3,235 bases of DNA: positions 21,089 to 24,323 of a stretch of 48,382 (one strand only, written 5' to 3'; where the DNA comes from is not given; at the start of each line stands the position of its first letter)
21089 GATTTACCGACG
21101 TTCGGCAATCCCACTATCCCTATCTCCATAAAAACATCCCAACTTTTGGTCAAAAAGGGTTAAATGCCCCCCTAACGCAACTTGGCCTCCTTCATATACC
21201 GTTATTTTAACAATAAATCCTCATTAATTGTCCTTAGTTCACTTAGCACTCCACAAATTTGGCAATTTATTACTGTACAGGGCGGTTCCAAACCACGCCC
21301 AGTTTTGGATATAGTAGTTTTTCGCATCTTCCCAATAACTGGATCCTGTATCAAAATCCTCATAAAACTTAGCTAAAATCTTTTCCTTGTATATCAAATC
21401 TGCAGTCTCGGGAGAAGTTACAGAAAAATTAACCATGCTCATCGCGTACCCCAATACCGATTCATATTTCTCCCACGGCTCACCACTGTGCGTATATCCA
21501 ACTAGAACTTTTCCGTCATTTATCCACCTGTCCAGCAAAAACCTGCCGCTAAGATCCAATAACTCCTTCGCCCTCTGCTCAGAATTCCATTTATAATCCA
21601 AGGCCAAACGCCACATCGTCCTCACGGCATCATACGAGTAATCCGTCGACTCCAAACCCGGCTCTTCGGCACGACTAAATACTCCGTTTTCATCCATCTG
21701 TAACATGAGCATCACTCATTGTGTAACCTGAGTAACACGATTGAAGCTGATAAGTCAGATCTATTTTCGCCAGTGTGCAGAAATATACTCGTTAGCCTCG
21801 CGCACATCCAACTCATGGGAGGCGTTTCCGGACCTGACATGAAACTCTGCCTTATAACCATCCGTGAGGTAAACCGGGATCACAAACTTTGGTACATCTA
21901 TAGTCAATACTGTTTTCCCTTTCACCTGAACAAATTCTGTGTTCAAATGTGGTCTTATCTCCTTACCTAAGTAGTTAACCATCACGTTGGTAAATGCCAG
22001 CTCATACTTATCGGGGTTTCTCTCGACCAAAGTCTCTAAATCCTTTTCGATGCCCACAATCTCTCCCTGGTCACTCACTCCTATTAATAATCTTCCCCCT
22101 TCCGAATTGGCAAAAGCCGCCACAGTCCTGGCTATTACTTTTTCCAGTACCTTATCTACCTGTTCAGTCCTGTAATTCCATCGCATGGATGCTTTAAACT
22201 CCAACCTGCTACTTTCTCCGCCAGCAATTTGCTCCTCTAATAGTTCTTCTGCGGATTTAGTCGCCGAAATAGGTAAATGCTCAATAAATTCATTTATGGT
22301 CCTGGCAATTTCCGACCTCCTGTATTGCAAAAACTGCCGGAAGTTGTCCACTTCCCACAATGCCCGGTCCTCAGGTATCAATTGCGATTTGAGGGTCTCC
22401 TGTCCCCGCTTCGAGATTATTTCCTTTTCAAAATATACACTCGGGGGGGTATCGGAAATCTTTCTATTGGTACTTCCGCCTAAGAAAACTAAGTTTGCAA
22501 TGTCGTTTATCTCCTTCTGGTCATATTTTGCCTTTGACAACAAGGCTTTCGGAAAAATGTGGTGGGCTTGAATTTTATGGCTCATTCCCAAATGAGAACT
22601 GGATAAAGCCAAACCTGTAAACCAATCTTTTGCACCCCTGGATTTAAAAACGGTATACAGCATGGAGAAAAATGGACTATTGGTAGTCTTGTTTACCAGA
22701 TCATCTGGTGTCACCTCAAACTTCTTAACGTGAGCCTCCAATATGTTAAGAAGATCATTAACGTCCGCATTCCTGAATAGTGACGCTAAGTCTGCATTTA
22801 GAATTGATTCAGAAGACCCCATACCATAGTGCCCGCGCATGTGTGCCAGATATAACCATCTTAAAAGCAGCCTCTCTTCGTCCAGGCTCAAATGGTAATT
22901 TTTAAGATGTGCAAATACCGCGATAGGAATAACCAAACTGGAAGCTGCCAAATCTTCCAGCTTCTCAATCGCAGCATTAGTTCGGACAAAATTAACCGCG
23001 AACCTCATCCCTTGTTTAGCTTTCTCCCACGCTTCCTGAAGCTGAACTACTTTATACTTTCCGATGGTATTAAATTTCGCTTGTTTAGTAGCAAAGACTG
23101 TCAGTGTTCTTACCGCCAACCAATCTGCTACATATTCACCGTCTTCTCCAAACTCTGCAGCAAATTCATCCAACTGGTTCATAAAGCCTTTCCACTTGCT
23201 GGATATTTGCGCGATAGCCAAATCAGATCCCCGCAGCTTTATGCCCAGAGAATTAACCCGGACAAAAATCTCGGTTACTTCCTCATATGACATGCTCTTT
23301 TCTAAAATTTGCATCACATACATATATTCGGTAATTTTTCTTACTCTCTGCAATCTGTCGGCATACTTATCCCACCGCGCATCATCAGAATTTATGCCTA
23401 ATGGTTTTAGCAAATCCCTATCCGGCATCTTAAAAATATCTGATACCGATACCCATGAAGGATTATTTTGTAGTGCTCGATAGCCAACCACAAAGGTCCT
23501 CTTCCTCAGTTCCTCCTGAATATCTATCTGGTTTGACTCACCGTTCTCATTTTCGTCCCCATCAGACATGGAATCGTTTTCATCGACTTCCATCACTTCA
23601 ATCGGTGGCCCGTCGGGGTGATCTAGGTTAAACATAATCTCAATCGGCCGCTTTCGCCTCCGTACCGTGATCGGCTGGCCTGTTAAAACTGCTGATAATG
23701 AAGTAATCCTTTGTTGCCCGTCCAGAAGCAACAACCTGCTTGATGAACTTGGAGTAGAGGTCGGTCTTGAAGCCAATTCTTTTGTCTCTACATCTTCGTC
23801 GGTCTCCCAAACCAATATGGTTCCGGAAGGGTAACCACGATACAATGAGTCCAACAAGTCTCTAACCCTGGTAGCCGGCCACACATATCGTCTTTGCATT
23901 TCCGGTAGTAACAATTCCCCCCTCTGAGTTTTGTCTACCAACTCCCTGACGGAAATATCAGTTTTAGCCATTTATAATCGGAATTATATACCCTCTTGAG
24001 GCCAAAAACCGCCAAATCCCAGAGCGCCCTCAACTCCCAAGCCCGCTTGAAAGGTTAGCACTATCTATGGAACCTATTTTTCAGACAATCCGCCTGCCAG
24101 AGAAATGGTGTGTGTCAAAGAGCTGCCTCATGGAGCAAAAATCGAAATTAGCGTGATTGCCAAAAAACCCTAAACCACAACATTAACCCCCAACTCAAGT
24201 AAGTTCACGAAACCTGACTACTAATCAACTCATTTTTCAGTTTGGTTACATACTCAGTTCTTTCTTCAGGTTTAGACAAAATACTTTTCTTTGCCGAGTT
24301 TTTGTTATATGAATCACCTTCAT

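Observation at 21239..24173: The fusion gene sits exactly between two 5'-truncated gene remnants whose missing ends point into it (replacement scar)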

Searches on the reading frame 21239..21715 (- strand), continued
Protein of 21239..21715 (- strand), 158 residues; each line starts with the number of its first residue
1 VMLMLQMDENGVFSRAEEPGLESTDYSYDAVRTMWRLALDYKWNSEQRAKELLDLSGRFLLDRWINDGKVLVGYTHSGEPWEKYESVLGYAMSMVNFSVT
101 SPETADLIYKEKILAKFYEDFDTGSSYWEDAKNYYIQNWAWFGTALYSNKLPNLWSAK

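Call 45: search_protein_families(library=pfam, proteins=[L142:323-1168:-, L142:1492-2121:+, L142:2222-3181:+, L142:4178-4864:+, L142:5084-6418:+, L142:9264-9956:-, L142:10272-11702:+], max_evalue=0.01)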
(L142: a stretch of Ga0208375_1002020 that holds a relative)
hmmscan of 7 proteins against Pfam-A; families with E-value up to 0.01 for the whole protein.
L142:323-1168:- (281 aa): 2 families
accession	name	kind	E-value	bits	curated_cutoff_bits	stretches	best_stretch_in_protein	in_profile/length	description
PF13621.12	Cupin_8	-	0.001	19.5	27.4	1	154-179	210-235/252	Cupin-like domain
PF02373.28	JmjC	-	0.0023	18.8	24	1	150-177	75-102/114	JmjC domain, hydroxylase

L142:1492-2121:+ (209 aa): 6 families
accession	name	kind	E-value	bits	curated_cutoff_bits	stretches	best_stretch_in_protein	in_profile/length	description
PF13419.12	HAD_2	-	5.6e-32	111.7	23.8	1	8-179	2-178/178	Haloacid dehalogenase-like hydrolase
PF00702.32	Hydrolase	-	2.2e-15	58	26.4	1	6-173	3-191/191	haloacid dehalogenase-like hydrolase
PF12710.13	HAD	-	2.7e-10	41.4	27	1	7-168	1-187/189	haloacid dehalogenase-like hydrolase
PF13242.12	Hydrolase_like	-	1.5e-09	38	22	1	142-200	10-71/75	HAD-hyrolase-like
PF06888.18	Put_Phosphatase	-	0.0013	18.6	27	0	6-142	2-132/234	Putative Phosphatase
PF13344.12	Hydrolase_6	-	0.0046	17.4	27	0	84-127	14-57/101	Haloacid dehalogenase-like hydrolase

L142:2222-3181:+ (319 aa): 0 families

L142:4178-4864:+ (228 aa): 5 families
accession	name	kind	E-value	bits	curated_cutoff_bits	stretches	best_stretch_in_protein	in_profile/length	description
PF00027.35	cNMP_binding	-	2.3e-13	50.3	27.5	1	27-112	2-87/89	Cyclic nucleotide-binding domain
PF13545.12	HTH_Crp_2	-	3.1e-12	46.7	27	1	147-218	2-68/70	Crp-like helix-turn-helix domain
PF00325.26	Crp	-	1.2e-06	28.5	21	1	173-202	3-32/32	Bacterial regulatory proteins, crp family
PF12802.13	MarR_2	-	0.00063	20.3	27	1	173-205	21-53/61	MarR family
PF01047.28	MarR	-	0.0014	18.9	24.6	1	174-203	19-48/59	MarR family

L142:5084-6418:+ (444 aa): 6 families
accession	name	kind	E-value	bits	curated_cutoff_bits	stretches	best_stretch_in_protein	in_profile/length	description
PF13641.12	Glyco_tranf_2_3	-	6.9e-32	111.7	27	1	47-295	3-229/230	Glycosyltransferase like family 2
PF13632.12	Glyco_trans_2_3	-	3.2e-24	86.3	27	1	154-360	2-187/198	Glycosyl transferase family group 2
PF03552.20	Cellulose_synt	-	0.00036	19.6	24.7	1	242-376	416-555/722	Cellulose synthase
PF03142.21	Chitin_synth_2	-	0.002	17.3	27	0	157-227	208-279/527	Chitin synthase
PF23947.1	DUF7281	-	0.0036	17.3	27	1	64-129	54-114/183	Domain of unknown function (DUF7281)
PF13506.12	Glyco_transf_21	-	0.0052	16.7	21.7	1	216-294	91-173/174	Glycosyl transferase family 21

L142:9264-9956:- (230 aa): 0 families

L142:10272-11702:+ (476 aa): 1 family
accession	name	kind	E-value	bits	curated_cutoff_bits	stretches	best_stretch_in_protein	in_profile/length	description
PF04055.27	Radical_SAM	-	2e-07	31.8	29.5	1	187-346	1-166/166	Radical SAM superfamily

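Call 55: find_encoding_contigs(protein=P0005, flank=5000, max_places=3)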
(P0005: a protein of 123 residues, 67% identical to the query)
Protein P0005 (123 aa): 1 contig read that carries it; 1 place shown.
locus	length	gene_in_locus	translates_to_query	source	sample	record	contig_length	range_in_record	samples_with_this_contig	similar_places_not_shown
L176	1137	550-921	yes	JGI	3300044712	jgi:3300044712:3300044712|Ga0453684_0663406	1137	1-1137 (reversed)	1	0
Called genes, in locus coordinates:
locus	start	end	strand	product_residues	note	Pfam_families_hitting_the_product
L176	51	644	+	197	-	PF01270:Glyco_hydro_8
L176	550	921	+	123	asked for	-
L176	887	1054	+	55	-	-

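Call 56: find_encoding_contigs(protein=P0011, flank=5000, max_places=3)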
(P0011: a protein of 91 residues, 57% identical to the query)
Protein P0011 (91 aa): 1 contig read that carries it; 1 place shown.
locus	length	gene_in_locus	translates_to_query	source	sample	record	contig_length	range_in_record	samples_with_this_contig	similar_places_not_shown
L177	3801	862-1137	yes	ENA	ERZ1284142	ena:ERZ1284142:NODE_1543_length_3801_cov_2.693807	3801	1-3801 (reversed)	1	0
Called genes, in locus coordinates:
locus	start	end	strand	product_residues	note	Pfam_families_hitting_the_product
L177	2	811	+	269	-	?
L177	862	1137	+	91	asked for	-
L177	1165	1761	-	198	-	-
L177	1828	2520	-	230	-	-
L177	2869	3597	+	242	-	PF00483:NTP_transferase, PF01128:IspD, PF12804:NTP_transf_3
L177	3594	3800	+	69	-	?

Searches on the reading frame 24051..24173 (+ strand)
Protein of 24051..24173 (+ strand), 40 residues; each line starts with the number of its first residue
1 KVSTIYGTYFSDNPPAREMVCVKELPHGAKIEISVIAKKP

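Call 6: search_protein_families(library=pfam, proteins=[window:24051-24173:+], max_evalue=1)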
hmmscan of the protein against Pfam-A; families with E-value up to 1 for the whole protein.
window:24051-24173:+ (40 aa): 2 families
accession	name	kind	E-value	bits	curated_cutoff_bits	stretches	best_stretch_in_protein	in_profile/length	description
PF01042.26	Ribonuc_L-PSP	-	5.3e-07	30.1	27.3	1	2-38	82-120/121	Endoribonuclease L-PSP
PF23258.1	DUF7072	-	0.061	13.1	27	1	5-34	29-58/66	Domain of unknown function (DUF7072)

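Call 7: search_protein_families(library=ncbifam, proteins=[window:24051-24173:+], max_evalue=1)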
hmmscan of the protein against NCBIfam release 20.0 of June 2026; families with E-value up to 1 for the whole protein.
window:24051-24173:+ (40 aa): 2 families
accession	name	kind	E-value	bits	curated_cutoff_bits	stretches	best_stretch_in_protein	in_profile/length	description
TIGR00004.1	TIGR00004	subfamily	3.2e-09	37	106.25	1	2-38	88-124/125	Rid family detoxifying hydrolase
TIGR03610.1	RutC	equivalog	0.0086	16.2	169.1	1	2-38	89-125/127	pyrimidine utilization protein C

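Call 29: find_homologous_proteins(query=window:24051-24170:+, max_evalue=10)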
Query seq(40 aa): no candidate shares three 5-residue words with the query. No homologue found.
